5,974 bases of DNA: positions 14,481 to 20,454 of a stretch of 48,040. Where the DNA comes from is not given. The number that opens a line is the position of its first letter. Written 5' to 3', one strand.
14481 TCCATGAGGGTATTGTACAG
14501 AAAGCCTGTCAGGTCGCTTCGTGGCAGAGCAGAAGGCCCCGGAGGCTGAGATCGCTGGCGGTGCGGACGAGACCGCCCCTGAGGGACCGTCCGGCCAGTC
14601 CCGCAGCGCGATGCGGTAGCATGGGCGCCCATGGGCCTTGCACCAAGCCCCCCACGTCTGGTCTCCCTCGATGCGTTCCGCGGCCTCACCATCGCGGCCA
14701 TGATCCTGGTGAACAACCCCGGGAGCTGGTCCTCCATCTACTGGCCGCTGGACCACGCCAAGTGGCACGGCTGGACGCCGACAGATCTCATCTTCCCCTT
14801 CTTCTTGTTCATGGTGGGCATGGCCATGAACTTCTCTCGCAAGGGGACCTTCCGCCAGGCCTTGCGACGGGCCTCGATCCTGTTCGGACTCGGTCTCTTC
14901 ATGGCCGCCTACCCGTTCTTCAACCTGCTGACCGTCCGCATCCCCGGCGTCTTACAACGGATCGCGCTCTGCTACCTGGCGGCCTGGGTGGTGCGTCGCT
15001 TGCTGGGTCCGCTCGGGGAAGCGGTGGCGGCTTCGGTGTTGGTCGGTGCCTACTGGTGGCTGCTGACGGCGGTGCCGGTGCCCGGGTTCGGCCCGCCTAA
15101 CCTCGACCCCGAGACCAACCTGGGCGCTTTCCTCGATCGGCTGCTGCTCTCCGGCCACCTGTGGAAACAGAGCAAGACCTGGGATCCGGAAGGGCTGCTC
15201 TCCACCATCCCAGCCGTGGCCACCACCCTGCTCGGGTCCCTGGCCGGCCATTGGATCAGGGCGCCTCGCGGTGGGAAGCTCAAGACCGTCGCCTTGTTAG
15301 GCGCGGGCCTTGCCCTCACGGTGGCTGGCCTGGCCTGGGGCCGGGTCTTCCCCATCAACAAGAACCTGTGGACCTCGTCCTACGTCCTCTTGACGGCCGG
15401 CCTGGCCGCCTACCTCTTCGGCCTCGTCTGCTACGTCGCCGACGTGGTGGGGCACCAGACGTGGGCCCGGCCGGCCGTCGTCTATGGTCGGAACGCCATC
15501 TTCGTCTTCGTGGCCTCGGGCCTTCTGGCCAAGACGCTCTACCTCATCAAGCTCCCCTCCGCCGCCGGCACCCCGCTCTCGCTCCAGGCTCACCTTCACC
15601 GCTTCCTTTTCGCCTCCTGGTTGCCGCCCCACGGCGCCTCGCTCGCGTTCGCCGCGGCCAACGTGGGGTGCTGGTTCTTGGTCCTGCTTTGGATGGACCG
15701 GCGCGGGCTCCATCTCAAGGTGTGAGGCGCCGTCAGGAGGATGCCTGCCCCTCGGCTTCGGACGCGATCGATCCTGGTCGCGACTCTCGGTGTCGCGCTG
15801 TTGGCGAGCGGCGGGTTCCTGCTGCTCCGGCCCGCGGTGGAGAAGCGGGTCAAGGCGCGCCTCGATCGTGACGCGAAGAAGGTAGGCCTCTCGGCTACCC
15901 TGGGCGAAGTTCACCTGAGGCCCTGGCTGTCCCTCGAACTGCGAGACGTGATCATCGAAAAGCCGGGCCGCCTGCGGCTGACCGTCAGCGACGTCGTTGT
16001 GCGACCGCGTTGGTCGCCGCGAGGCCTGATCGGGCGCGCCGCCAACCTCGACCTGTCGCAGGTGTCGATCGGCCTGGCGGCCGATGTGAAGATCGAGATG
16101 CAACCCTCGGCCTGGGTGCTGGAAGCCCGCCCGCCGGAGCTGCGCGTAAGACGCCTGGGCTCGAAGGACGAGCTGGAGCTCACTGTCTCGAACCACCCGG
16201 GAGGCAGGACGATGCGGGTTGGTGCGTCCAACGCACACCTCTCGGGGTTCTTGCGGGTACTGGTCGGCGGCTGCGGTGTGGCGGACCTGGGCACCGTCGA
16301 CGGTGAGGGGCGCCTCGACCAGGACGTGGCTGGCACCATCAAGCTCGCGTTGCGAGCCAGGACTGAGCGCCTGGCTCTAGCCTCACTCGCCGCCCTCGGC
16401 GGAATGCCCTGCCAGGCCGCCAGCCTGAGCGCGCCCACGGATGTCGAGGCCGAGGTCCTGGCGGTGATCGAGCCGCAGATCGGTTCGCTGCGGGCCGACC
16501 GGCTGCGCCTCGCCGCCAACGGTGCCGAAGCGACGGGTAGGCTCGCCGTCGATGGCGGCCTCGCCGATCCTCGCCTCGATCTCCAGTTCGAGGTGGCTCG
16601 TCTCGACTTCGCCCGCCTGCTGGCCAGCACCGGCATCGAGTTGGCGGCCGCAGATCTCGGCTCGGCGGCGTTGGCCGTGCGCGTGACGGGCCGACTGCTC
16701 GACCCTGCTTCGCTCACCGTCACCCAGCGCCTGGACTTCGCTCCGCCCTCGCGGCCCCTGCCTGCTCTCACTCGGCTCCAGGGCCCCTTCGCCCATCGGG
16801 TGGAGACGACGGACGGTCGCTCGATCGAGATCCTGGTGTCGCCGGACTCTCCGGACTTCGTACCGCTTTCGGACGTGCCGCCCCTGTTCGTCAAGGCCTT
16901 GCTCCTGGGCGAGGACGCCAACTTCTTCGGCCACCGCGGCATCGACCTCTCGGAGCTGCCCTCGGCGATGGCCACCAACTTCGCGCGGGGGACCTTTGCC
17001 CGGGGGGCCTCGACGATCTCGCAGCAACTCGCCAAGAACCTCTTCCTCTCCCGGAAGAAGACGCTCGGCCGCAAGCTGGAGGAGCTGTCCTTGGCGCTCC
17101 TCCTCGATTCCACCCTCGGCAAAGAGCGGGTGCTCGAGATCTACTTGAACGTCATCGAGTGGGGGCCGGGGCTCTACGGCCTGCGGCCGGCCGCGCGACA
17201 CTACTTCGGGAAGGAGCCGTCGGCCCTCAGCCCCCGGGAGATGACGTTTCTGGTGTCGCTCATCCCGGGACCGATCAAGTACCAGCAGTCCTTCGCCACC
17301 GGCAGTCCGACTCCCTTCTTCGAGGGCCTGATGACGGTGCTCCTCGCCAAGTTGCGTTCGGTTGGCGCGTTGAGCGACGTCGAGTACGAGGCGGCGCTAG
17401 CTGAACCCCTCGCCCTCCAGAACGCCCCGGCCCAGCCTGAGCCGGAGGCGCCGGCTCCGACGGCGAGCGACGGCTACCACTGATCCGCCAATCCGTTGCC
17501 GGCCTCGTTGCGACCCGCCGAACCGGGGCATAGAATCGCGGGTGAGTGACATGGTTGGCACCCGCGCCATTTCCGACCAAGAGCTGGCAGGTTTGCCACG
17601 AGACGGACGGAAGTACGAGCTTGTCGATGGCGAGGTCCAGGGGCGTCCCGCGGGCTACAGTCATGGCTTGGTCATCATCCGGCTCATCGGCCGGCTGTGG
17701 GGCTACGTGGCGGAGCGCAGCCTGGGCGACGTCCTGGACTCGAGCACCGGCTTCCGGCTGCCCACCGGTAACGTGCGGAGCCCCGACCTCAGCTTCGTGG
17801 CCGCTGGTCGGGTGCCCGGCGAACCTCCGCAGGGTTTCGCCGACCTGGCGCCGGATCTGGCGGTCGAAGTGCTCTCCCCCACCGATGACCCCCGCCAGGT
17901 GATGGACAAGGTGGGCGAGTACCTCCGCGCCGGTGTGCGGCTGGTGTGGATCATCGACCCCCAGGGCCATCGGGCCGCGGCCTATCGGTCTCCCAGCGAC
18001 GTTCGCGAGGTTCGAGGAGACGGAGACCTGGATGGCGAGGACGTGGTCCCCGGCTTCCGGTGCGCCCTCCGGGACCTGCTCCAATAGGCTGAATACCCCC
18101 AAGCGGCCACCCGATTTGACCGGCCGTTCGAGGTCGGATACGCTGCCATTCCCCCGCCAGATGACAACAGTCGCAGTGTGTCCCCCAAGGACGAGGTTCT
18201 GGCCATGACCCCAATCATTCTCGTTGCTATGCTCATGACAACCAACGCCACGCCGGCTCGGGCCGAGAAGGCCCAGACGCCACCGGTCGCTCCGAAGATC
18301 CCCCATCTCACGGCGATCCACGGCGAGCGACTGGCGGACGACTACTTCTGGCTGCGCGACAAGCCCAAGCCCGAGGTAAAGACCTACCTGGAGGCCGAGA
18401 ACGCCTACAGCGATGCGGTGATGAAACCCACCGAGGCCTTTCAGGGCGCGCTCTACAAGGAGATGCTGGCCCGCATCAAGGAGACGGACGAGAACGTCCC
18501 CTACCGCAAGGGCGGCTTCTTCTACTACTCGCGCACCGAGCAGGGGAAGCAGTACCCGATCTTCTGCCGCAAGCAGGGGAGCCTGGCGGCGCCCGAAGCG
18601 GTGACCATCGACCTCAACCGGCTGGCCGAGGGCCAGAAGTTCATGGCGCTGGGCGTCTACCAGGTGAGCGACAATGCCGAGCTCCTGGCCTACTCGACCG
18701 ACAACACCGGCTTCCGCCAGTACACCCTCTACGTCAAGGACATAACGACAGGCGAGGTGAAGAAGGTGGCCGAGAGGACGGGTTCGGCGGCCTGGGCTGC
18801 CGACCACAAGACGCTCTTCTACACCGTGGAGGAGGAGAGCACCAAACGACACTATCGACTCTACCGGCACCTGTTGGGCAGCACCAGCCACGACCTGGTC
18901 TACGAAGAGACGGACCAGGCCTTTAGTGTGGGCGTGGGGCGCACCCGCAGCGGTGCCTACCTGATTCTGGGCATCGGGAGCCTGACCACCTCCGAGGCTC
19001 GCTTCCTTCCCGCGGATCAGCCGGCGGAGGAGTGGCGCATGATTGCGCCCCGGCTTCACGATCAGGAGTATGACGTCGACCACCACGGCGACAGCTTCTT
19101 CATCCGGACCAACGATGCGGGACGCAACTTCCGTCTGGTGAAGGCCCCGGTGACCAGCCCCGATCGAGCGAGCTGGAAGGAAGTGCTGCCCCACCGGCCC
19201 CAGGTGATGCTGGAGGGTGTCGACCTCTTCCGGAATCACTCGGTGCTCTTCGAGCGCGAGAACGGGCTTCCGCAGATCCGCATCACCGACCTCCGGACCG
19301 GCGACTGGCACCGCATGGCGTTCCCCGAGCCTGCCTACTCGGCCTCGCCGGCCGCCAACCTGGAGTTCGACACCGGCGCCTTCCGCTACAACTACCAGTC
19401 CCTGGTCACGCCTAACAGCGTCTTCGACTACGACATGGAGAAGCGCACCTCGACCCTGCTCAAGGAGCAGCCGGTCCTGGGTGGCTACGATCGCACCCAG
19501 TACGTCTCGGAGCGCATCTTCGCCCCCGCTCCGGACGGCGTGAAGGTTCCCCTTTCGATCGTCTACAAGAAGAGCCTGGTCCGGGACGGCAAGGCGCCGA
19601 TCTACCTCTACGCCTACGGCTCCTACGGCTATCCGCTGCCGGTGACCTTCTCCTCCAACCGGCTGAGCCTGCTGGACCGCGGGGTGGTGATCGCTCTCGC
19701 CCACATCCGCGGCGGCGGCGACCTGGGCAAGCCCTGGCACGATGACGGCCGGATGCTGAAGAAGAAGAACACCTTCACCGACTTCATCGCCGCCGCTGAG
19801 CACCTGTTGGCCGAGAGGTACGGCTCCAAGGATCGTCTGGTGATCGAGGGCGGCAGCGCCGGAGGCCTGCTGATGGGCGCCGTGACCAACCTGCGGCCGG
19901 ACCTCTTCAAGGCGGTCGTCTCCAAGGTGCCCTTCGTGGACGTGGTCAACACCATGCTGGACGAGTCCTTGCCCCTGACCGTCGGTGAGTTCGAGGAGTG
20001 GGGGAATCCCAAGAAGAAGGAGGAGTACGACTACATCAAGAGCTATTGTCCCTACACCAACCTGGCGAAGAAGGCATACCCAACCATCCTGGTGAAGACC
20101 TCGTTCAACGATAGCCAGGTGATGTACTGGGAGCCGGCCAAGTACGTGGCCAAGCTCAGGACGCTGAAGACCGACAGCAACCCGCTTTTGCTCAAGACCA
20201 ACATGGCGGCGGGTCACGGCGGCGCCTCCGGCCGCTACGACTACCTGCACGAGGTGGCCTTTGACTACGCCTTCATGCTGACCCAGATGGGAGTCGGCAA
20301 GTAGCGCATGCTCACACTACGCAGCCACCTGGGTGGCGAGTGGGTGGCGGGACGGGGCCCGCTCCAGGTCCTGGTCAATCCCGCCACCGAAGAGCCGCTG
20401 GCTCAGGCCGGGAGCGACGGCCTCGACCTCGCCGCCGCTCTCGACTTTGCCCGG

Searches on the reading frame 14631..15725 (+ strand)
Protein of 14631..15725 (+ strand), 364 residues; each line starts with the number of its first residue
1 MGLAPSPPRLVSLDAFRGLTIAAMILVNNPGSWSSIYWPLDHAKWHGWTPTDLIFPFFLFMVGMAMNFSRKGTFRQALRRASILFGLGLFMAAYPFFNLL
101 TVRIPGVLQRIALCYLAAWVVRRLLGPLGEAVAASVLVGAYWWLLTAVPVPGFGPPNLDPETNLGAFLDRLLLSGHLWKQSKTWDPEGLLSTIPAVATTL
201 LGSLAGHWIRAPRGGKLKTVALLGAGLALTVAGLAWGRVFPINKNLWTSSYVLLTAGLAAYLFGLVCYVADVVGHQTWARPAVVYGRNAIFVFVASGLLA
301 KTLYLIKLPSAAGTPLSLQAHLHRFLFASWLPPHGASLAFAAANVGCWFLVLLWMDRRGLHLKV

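Call 57: search_protein_families(library=pfam, proteins=[window:14631-15725:+], max_evalue=0.0001)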
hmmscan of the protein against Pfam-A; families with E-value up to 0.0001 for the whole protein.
window:14631-15725:+ (364 aa): 1 family
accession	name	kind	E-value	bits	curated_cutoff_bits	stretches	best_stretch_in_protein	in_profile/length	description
PF07786.18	HGSNAT_cat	-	1.8e-07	31.4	22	1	9-146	1-141/222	Heparan-alpha-glucosaminide N-acetyltransferase, catalytic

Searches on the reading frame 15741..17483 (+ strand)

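Call 57: search_protein_families(library=pfam, proteins=[window:15741-17483:+], max_evalue=0.0001)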
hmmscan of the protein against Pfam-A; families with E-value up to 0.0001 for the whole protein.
window:15741-17483:+ (580 aa): 1 family
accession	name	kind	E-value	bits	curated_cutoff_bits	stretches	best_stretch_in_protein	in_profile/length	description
PF00912.28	Transgly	-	2.6e-47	161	27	1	368-516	11-159/178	Transglycosylase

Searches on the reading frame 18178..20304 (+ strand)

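Call 4: search_protein_families(library=pfam, proteins=[window:18178-20304:+], max_evalue=0.01)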
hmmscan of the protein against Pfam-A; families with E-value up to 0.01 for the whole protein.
window:18178-20304:+ (708 aa): 3 families
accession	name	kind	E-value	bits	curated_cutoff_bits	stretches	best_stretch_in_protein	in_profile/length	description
PF02897.21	Peptidase_S9_N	-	1.2e-111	373.8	24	1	36-431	1-414/414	Prolyl oligopeptidase, N-terminal beta-propeller domain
PF00326.27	Peptidase_S9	-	2.3e-64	217.3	22.6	1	491-705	3-211/213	Prolyl oligopeptidase family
PF05448.18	AXE1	-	0.00039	19.7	21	1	528-645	152-274/321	Acetyl xylan esterase (AXE1)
